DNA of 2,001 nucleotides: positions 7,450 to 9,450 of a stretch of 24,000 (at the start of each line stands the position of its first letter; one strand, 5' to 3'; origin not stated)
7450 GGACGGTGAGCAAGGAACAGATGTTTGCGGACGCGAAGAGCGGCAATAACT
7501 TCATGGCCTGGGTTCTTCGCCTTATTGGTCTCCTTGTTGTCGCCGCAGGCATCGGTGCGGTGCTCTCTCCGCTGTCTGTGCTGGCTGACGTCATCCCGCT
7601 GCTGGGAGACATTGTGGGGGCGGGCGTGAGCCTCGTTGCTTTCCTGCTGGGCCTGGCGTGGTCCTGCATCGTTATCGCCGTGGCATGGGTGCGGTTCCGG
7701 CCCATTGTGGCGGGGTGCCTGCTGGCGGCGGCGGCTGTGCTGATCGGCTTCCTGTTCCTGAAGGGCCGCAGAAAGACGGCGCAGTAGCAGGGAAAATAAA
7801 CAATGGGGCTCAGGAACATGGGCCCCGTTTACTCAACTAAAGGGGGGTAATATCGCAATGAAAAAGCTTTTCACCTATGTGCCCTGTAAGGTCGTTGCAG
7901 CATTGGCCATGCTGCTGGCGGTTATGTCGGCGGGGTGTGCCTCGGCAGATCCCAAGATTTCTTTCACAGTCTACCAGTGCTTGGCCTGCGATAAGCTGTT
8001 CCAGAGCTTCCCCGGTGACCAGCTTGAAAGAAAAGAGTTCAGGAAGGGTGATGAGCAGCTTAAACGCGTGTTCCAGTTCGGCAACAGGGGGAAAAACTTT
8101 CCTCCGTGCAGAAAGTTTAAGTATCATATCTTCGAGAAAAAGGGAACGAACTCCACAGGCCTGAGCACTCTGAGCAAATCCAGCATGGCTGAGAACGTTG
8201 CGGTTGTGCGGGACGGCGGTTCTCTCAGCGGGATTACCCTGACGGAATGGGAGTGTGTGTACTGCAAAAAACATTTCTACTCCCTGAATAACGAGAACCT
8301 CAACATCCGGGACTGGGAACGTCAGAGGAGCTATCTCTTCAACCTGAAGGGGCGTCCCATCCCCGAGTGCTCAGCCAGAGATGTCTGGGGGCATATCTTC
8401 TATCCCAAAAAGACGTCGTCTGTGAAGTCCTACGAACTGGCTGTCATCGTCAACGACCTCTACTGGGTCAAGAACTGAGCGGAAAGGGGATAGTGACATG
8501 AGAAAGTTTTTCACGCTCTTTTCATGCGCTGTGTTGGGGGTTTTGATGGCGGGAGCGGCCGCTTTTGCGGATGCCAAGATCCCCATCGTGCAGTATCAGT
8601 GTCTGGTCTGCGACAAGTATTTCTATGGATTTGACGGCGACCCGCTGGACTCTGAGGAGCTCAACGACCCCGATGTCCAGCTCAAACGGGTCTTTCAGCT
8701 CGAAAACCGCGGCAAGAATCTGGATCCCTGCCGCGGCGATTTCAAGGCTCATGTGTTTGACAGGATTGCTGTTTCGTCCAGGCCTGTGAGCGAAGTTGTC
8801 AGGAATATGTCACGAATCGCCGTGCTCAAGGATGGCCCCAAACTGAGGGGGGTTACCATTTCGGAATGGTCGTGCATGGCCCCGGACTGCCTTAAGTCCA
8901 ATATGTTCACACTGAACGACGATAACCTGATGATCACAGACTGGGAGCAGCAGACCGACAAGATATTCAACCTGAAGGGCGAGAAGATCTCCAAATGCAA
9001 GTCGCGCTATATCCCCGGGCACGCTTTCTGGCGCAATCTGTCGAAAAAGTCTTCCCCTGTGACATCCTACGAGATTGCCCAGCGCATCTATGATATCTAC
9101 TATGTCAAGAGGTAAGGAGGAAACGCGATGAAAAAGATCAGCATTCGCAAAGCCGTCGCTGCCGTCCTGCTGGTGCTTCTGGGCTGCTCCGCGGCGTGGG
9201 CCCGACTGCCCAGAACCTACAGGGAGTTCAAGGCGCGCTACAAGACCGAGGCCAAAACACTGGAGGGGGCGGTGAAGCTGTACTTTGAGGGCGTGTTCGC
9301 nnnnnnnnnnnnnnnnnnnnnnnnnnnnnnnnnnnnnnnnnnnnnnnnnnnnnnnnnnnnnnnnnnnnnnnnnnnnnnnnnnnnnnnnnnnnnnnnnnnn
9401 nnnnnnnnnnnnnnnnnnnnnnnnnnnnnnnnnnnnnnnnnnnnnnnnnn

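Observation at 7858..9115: Tandem paralogous exported proteins built from four copies of a CxxC ... C-x6/7-H module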

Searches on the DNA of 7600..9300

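Call 74: search_rna_families(source=window, start=7600, end=9300, threshold=evalue, max_evalue=1)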
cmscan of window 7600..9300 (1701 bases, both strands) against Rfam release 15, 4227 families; matches with E-value up to 1: 0.
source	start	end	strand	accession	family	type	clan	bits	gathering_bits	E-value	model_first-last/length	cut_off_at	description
